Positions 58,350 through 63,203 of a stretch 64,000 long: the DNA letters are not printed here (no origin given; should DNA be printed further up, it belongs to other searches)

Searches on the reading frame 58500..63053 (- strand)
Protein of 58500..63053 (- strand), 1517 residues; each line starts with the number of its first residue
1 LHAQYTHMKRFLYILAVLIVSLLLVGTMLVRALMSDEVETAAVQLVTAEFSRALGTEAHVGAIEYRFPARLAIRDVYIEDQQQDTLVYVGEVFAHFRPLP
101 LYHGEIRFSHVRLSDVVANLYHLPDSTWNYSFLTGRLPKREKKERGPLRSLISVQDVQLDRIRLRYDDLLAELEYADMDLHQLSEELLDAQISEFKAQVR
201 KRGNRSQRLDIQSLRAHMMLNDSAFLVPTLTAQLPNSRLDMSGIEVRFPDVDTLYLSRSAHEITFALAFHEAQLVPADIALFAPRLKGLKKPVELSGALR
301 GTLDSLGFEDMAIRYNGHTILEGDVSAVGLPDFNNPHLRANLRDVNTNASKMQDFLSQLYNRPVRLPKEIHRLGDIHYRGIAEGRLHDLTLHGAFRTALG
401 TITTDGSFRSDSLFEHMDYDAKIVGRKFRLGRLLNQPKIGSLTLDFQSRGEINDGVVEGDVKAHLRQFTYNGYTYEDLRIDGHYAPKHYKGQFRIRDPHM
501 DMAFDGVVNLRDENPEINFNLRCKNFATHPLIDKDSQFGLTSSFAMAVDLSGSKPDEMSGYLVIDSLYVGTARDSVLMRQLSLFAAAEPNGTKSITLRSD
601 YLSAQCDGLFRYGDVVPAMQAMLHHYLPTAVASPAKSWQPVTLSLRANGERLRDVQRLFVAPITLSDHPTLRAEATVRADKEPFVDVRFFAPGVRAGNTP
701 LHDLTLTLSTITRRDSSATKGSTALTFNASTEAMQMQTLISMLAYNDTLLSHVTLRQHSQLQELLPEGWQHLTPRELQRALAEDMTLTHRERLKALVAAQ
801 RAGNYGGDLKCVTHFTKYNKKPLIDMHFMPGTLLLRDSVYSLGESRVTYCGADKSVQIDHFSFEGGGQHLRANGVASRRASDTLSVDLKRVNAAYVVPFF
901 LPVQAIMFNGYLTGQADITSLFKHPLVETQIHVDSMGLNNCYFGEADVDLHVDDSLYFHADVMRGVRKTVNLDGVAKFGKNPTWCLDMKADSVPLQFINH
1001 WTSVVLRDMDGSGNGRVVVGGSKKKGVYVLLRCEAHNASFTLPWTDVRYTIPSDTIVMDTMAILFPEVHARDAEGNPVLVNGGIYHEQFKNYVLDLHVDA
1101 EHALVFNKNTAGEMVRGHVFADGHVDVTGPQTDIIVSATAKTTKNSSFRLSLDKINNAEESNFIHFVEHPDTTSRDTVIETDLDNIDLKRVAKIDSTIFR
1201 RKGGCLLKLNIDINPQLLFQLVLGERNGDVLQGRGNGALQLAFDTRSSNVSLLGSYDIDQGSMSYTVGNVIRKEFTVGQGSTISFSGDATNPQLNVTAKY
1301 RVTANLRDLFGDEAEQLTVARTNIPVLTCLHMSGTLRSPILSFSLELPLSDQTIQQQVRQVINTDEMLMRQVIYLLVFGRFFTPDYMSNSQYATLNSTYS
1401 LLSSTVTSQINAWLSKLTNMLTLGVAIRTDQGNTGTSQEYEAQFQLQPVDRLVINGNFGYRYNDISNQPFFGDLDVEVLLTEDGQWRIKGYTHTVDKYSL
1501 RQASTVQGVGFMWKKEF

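Call 64: search_protein_families(library=pfam, proteins=[window:58500-63053:-], max_evalue=0.001)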
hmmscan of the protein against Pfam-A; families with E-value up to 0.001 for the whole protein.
window:58500-63053:- (1517 aa): 3 families
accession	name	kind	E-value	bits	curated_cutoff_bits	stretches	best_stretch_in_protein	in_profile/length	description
PF04357.19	TamB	-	3.2e-48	165.3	22.4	1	1070-1517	5-381/381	TamB, inner membrane protein subunit of TAM complex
PF05359.17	DUF748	-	1.1e-11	44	50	1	4-187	10-184/1037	Domain of Unknown Function (DUF748)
PF05170.20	AsmA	-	1.2e-09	38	29.8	1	8-189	1-194/607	AsmA family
